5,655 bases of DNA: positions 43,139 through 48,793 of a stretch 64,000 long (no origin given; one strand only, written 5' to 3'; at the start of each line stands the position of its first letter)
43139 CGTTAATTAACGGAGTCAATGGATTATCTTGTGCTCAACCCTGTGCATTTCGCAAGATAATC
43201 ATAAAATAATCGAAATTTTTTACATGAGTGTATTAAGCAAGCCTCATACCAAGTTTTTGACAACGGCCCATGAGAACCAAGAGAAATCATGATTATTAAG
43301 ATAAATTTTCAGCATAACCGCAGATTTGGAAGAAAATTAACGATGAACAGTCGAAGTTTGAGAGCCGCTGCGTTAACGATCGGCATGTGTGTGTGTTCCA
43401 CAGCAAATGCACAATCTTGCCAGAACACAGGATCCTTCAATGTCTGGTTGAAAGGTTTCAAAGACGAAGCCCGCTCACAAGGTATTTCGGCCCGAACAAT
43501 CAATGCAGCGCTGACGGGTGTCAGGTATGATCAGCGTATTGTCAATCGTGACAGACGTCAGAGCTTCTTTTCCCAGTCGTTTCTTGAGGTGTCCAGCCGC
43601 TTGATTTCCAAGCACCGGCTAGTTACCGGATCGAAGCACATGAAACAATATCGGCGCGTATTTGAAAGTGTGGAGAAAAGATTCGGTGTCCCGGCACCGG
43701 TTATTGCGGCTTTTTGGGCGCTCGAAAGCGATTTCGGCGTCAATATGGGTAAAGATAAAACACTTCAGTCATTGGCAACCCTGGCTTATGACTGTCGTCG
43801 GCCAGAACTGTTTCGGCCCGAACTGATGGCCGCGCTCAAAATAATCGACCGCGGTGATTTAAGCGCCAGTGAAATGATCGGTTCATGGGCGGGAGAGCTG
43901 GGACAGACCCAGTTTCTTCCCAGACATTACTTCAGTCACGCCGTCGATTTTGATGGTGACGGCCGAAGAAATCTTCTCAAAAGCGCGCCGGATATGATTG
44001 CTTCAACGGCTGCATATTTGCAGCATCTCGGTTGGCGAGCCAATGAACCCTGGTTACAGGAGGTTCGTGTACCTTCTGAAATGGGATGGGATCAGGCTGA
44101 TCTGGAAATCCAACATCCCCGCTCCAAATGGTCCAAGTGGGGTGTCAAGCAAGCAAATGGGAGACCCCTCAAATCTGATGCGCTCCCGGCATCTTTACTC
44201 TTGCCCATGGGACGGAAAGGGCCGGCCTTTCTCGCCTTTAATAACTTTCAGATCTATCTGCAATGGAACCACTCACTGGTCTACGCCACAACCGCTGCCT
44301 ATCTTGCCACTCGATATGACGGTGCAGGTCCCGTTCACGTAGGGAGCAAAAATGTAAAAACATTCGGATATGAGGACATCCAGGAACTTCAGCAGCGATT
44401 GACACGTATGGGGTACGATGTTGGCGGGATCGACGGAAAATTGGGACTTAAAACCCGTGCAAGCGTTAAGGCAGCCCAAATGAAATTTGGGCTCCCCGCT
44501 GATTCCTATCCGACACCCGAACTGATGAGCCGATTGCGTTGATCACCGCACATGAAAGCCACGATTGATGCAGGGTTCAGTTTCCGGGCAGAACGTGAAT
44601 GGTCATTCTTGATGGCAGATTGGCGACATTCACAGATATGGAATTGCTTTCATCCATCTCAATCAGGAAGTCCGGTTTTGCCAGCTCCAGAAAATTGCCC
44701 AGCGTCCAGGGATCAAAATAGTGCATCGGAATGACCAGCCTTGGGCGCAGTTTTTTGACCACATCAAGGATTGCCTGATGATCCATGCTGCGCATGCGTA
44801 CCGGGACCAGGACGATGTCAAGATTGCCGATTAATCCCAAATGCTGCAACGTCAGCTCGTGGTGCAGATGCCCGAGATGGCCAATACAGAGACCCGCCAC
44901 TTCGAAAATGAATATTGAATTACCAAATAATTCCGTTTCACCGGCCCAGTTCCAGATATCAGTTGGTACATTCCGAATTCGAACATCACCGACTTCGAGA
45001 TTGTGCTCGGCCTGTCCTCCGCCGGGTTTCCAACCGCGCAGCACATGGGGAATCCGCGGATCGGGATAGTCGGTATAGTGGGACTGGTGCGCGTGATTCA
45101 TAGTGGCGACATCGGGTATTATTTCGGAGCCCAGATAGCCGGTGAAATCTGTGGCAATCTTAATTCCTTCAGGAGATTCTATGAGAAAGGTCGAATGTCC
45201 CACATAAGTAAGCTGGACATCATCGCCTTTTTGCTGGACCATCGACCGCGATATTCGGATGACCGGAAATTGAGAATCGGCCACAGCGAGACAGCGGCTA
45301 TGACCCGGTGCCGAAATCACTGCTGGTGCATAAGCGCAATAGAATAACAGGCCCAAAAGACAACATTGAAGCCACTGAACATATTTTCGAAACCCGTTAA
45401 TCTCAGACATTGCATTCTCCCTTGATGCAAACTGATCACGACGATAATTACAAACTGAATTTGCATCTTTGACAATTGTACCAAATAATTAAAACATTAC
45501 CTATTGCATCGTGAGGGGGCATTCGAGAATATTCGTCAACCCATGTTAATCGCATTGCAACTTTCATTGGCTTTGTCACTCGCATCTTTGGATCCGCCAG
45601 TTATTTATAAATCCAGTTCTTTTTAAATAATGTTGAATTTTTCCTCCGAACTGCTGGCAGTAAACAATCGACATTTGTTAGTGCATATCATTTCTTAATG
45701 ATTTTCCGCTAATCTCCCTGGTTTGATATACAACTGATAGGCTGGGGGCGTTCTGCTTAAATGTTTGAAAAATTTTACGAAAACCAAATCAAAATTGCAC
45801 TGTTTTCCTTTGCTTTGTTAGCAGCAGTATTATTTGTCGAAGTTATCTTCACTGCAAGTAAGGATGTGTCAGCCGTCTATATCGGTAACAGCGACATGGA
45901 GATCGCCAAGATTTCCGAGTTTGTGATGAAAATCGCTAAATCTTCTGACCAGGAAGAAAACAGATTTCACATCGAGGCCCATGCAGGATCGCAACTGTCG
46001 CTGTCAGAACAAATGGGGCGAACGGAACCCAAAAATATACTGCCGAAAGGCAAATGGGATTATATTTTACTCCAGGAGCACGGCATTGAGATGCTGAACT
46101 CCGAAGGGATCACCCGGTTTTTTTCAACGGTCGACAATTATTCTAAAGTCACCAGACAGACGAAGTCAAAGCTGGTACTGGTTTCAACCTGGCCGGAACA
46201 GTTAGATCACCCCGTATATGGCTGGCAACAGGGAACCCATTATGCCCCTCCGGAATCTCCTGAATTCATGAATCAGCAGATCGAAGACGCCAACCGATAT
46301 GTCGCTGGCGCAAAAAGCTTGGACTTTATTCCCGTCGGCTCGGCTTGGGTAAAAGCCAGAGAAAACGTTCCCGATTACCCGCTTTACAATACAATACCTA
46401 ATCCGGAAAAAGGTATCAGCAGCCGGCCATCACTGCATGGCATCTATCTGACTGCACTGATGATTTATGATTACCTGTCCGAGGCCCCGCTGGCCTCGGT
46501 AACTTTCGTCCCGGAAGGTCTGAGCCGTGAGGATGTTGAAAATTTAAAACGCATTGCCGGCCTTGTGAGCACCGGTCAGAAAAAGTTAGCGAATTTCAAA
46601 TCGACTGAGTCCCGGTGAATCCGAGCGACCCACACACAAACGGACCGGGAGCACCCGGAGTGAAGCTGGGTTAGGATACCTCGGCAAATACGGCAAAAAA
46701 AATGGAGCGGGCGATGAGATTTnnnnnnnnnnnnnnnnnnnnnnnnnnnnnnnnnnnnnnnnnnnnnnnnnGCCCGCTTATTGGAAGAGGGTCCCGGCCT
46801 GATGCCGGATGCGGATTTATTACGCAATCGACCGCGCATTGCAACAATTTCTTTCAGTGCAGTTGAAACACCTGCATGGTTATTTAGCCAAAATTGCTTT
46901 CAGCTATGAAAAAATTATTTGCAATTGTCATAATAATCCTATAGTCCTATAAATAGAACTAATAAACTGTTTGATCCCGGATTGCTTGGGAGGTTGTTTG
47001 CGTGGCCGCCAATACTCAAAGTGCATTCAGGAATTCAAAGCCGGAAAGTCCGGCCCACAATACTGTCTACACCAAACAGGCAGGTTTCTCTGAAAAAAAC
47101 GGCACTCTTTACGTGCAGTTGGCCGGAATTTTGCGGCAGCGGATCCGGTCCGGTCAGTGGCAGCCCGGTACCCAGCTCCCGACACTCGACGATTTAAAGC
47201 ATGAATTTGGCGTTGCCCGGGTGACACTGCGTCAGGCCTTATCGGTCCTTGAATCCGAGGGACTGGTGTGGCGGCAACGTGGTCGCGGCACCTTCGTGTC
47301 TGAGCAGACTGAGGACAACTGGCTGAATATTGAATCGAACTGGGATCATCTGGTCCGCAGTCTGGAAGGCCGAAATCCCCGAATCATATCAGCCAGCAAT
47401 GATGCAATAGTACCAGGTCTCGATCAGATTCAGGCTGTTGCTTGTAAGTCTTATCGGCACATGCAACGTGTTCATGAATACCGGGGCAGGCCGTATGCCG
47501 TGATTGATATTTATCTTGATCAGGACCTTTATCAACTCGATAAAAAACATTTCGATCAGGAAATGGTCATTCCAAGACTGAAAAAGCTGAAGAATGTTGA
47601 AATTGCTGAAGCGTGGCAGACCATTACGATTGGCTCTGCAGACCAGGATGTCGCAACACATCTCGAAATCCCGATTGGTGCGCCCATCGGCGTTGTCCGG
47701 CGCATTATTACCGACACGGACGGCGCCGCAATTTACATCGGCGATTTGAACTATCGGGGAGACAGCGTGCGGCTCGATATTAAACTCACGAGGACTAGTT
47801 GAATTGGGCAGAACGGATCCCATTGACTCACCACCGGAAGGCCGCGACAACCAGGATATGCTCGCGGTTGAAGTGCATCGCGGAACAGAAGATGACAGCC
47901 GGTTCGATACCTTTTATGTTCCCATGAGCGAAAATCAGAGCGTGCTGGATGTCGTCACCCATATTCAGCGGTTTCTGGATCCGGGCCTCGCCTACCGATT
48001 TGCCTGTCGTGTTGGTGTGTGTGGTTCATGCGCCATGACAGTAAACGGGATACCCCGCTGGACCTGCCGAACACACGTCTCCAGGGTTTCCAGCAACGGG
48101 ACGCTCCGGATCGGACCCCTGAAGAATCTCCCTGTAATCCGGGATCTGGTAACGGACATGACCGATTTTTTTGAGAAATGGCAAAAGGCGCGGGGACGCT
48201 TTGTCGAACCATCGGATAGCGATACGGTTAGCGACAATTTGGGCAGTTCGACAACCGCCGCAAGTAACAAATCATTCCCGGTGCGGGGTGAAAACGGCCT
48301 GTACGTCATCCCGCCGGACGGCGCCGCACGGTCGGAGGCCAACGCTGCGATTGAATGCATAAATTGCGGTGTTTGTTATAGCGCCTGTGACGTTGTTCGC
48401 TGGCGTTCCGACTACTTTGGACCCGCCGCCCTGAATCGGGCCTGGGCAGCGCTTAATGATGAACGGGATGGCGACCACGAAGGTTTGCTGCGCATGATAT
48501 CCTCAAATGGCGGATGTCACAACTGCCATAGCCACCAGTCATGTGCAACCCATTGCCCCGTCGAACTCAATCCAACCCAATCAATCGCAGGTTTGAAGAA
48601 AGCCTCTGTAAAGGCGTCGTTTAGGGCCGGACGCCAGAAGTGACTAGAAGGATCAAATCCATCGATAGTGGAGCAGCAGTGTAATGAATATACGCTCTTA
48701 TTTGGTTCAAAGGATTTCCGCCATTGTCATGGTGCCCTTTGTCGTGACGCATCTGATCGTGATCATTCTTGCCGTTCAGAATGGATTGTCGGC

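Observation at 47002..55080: GntR-linked cluster joining a divergent four-subunit SDH/FRD paralog to an Fe-S hydro-lyase, a TarD-like enolase and a D-2-hydroxyacid dehydrogenase: candidate uncharacterised tartrate / C4-dicarboxylate respiratory module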

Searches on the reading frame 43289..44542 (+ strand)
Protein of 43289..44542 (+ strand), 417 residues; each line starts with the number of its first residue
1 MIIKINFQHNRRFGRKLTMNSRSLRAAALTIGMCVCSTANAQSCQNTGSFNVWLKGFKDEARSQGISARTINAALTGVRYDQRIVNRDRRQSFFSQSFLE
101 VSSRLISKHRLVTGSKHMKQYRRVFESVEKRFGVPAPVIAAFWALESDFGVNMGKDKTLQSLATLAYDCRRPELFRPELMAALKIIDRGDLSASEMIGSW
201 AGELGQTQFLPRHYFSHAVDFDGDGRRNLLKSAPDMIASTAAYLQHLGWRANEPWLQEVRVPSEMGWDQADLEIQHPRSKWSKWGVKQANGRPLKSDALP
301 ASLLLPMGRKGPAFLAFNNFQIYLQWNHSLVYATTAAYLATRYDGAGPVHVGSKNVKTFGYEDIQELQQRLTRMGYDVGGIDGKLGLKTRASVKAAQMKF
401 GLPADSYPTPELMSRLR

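Call 34: search_protein_families(library=pfam, proteins=[window:43289-44542:+])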
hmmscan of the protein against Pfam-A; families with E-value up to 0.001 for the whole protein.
window:43289-44542:+ (417 aa): 2 families
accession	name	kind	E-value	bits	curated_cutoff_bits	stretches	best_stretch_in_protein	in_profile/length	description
PF13406.11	SLT_2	-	1.6e-100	336.6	24.3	1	50-340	2-291/292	Transglycosylase SLT domain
PF01471.23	PG_binding_1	-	7.9e-14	52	23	1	362-416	3-57/57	Putative peptidoglycan binding domain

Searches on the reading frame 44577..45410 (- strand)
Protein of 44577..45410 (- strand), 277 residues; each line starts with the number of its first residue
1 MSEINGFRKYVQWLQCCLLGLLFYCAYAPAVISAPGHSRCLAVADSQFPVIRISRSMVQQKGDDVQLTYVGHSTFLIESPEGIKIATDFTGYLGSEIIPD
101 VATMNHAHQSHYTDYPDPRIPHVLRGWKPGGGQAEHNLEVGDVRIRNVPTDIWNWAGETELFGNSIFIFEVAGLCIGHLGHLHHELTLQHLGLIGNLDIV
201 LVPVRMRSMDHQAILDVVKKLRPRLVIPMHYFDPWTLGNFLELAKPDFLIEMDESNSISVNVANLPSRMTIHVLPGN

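Call 34: search_protein_families(library=pfam, proteins=[window:44577-45410:-])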
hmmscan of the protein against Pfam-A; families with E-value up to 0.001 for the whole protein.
window:44577-45410:- (277 aa): 1 family
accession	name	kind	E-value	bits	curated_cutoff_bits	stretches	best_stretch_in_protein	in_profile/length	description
PF13483.12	Lactamase_B_3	-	8e-43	146.6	24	1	66-230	1-160/160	Beta-lactamase superfamily domain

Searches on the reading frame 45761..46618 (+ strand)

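Call 34: search_protein_families(library=pfam, proteins=[window:45761-46618:+])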
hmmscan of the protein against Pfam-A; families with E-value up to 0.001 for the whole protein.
window:45761-46618:+ (285 aa): 1 family
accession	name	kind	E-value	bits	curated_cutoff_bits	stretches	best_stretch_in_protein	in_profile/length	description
PF16227.11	DUF4886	-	1.1e-05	25.1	26.7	1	89-258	73-231/242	Domain of unknown function (DUF4886)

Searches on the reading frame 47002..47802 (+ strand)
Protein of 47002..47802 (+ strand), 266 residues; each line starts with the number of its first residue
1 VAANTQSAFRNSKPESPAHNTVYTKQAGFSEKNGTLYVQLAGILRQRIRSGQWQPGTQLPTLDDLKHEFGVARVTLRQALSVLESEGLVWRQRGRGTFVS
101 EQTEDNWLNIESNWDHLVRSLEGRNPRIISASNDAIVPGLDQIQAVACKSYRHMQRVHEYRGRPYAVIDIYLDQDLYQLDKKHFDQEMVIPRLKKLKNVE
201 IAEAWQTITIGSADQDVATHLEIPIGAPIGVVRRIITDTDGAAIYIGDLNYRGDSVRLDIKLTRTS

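Call 3: search_protein_families(library=pfam, proteins=[window:47002-47802:+])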
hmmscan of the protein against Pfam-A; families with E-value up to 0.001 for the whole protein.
window:47002-47802:+ (266 aa): 3 families
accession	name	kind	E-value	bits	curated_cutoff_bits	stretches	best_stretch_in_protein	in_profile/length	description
PF00392.27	GntR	-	1.3e-20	73.2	27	1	36-99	1-64/64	Bacterial regulatory proteins, gntR family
PF07702.18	UTRA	-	1.9e-15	57.3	23.8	1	153-256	36-140/141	UTRA domain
PF14502.12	HTH_41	-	0.00024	20.9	25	1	56-98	3-47/48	Helix-turn-helix domain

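Call 4: search_protein_families(library=ncbifam, proteins=[window:47002-47802:+])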
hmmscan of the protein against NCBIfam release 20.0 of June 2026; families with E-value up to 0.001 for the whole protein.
window:47002-47802:+ (266 aa): 28 families (the best 25 are shown)
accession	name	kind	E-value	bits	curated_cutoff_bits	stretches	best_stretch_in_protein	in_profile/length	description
TIGR02018.2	his_ut_repres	equivalog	3.3e-24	85.5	220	1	42-259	6-223/226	histidine utilization transcriptional repressor HutC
NF052441.1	TransRegRv0792c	equivalog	1.3e-23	83.5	400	1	38-265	19-249/260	Rv0792c family HTH-type transcriptional regulator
TIGR02325.1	C_P_lyase_phnF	equivalog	1.7e-23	83.4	156.8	1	34-259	7-235/238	phosphonate metabolism transcriptional regulator PhnF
NF008491.0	PRK11402.1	subfamily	7.6e-23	81.3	269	1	34-261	10-239/243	GntR family transcriptional regulator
TIGR03337.1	phnR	equivalog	2.5e-20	73.1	296.75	1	37-261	3-229/231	phosphonate utilization transcriptional regulator PhnR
NF041547.1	GntR_LSA1692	equivalog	1.2e-18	67.6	275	2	36-102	2-68/233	GntR family transcriptional regulator, LSA1692 subfamily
TIGR02404.1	trehalos_R_Bsub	equivalog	7.4e-16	58.5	211.95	1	43-242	8-211/233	trehalose operon repressor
NF007292.0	PRK09764.1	equivalog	7e-14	51.6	281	1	35-103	5-73/240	GntR family transcriptional regulator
NF052282.1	PLP_TF_PdxR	equivalog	3.1e-13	49.6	320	1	36-108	2-74/448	MocR-like pyridoxine biosynthesis transcription factor PdxR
NF007741.0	PRK10421.1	equivalog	3.7e-11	42.9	311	1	40-108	12-79/262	transcriptional regulator LldR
NF007486.0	PRK10079.1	equivalog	2.1e-10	40.7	363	1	34-240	11-218/241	phosphonate metabolism transcriptional regulator PhnF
NF047563.1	modulin_PmtR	equivalog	6.4e-10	39.1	200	1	34-104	11-81/125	PSM export ABC transporter transcriptional regulator PmtR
NF052286.1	ecto_TF_EhuR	exception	6.4e-10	38.2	480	1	33-106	9-82/458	MocR-like ectoine utilization transcription factor EhuR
NF007001.0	PRK09464.1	equivalog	1.2e-09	38.1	330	1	44-104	19-79/254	pyruvate dehydrogenase complex transcriptional repressor PdhR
NF011575.0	PRK14999.1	equivalog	1.3e-09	37.8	424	1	37-104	14-81/241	histidine utilization repressor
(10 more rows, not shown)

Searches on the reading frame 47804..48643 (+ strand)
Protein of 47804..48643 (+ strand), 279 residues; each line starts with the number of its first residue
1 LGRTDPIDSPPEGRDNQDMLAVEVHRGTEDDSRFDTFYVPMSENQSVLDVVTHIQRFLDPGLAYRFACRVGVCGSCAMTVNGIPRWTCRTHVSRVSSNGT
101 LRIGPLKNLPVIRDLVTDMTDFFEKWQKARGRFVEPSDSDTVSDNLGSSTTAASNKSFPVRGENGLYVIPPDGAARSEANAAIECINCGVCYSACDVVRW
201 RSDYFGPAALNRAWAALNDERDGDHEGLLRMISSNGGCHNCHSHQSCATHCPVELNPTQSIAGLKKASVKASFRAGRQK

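Call 3: search_protein_families(library=pfam, proteins=[window:47804-48643:+])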
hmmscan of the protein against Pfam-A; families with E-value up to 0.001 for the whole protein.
window:47804-48643:+ (279 aa): 4 families
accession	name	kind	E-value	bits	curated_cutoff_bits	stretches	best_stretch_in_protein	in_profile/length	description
PF13085.11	Fer2_3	-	8.5e-28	96.9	27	1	23-124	3-107/107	2Fe-2S iron-sulfur cluster binding domain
PF13183.11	Fer4_8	-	8.1e-08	33.1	27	1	183-254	3-67/68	4Fe-4S dicluster domain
PF13534.11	Fer4_17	-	6.3e-07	30.3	22.2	1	184-256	1-61/61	4Fe-4S dicluster domain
PF12838.12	Fer4_7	-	0.00015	22.6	27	1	185-254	2-51/52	4Fe-4S dicluster domain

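Call 4: search_protein_families(library=ncbifam, proteins=[window:47804-48643:+])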
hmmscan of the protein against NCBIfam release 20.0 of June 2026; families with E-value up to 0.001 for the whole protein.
window:47804-48643:+ (279 aa): 14 families
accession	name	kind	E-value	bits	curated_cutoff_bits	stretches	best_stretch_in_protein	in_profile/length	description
NF004616.0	PRK05950.1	subfamily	6.4e-53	179.3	228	2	25-130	11-119/238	succinate dehydrogenase iron-sulfur subunit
TIGR00384.1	dhsB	subfamily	1.8e-52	178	88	1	29-265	9-222/222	succinate dehydrogenase and fumarate reductase iron-sulfur protein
NF009226.0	PRK12576.1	equivalog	1.1e-48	166.2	344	2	31-136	23-130/317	succinate dehydrogenase/fumarate reductase iron-sulfur subunit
NF009051.0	PRK12385.1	equivalog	1.1e-42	146.2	333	1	18-270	5-234/244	succinate dehydrogenase/fumarate reductase iron-sulfur subunit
NF009227.0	PRK12577.1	equivalog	1.5e-37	129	349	2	25-129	8-122/330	succinate dehydrogenase/fumarate reductase iron-sulfur subunit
NF010071.0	PRK13552.1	equivalog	9.5e-34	116.7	264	2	29-139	18-127/241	fumarate reductase iron-sulfur subunit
NF004898.0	PRK06259.1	equivalog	1e-33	116.8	385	1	19-269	3-217/488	fumarate reductase (CoM/CoB) subunit TfrB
NF009052.0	PRK12386.1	equivalog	5.2e-31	107.6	256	1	22-265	7-228/255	succinate dehydrogenase/fumarate reductase iron-sulfur subunit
NF006391.0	PRK08640.1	equivalog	1.6e-30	105.8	244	2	19-131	8-125/254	succinate dehydrogenase iron-sulfur subunit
NF009225.0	PRK12575.1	subfamily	5e-30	104.7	443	2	40-135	29-121/235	succinate dehydrogenase/fumarate reductase iron-sulfur subunit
NF042952.1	MFR_FeS_SdhB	equivalog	1.2e-24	87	600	2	43-135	26-122/320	8-methylmenaquinol:fumarate reductase iron-sulfur subunit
NF005746.0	PRK07570.1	subfamily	7.4e-18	64.7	243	1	28-275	13-247/250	succinate dehydrogenase/fumarate reductase iron-sulfur subunit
NF008369.0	PRK11168.1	equivalog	8.6e-05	21.6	278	1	184-263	12-82/401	anaerobic glycerol-3-phosphate dehydrogenase subunit C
NF041779.1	hetero_SS_HdrC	equivalog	0.00086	18.8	350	0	181-274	28-109/198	ferredoxin:CoB-CoM heterodisulfide reductase subunit HdrC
